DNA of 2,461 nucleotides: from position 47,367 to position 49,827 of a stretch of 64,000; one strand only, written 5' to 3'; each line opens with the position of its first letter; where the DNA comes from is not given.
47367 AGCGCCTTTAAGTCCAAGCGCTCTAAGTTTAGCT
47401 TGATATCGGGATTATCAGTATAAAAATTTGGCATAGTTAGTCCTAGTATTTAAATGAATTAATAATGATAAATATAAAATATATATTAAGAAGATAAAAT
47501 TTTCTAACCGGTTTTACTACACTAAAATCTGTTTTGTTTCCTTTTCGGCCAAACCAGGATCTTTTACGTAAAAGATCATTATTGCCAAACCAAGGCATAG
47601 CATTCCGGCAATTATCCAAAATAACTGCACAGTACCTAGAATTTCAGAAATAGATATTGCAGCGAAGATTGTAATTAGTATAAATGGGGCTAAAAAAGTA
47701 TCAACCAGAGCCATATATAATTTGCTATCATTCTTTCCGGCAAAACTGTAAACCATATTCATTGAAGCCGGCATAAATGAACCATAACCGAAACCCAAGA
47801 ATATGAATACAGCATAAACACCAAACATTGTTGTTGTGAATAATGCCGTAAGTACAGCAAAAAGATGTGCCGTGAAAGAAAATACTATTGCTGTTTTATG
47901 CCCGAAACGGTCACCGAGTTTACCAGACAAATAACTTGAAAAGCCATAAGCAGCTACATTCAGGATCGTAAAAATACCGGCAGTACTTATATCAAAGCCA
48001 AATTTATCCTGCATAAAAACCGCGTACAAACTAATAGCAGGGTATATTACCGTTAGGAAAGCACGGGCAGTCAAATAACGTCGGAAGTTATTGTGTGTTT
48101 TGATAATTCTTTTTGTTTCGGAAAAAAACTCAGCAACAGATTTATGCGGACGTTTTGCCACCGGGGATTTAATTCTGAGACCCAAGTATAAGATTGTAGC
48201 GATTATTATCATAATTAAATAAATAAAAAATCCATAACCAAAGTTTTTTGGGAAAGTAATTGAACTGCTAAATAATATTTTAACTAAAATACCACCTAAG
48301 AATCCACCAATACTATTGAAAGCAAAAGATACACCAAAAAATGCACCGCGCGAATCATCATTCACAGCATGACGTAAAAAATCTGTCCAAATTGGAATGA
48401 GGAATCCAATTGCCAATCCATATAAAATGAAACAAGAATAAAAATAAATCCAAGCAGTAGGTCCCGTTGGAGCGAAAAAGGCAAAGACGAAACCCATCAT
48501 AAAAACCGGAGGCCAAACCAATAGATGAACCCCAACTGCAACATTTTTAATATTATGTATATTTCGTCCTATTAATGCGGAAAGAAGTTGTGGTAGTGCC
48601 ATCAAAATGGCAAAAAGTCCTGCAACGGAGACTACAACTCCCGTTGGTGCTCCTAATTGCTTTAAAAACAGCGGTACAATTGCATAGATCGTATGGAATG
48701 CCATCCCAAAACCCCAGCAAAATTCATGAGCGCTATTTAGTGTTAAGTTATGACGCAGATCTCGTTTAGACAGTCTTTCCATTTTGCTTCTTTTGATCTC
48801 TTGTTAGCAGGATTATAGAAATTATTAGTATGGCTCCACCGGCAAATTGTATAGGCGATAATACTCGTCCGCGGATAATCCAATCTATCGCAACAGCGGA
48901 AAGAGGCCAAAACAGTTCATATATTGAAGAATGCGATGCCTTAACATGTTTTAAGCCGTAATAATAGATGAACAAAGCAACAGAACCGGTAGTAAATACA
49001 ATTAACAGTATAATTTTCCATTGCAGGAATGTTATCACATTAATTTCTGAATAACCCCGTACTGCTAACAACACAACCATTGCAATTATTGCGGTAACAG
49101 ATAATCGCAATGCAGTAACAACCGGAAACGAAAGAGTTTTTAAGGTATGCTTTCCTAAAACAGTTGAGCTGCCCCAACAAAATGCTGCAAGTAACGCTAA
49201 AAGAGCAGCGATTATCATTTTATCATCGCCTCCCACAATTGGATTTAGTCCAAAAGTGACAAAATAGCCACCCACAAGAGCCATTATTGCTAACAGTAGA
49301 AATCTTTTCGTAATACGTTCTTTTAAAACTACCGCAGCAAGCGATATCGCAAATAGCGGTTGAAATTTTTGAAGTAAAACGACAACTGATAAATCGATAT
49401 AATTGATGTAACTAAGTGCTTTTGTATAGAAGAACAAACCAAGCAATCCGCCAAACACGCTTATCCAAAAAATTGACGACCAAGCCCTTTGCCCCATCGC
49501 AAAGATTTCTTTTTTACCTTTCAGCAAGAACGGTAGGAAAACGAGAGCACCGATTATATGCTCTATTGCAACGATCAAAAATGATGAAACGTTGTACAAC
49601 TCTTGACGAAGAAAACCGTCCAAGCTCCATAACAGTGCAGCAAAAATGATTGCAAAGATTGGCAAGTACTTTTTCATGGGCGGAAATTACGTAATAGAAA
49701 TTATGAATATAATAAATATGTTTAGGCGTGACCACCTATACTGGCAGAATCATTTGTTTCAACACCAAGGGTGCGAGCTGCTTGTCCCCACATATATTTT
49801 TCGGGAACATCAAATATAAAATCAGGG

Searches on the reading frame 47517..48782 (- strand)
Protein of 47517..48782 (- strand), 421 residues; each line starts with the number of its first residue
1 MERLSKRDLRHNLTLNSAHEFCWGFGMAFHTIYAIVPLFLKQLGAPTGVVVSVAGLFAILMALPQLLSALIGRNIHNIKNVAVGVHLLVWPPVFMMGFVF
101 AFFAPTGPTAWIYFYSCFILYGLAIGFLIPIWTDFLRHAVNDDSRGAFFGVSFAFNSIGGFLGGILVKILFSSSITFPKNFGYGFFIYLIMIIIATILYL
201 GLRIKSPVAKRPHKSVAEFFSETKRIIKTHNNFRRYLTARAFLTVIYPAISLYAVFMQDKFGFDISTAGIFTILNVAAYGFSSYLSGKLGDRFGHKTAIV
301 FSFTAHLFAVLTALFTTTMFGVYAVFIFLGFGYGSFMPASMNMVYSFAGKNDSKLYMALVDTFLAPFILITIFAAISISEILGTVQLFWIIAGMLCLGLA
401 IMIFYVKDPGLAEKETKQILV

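Call 50: search_protein_families(library=pfam, proteins=[window:47517-48782:-], max_evalue=0.01)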
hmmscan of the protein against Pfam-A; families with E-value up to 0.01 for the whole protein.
window:47517-48782:- (421 aa): 1 family
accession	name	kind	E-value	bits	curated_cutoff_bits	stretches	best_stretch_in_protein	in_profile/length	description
PF07690.21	MFS_1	-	1.5e-33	116.6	33.4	3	251-411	17-179/347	Major Facilitator Superfamily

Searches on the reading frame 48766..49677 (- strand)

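Call 50: search_protein_families(library=pfam, proteins=[window:48766-49677:-], max_evalue=0.01)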
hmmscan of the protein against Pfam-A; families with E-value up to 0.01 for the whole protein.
window:48766-49677:- (303 aa): 1 family
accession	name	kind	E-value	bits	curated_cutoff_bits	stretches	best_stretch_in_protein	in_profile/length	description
PF00892.27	EamA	-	5.3e-36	124.3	28.2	2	156-292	2-134/135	EamA-like transporter family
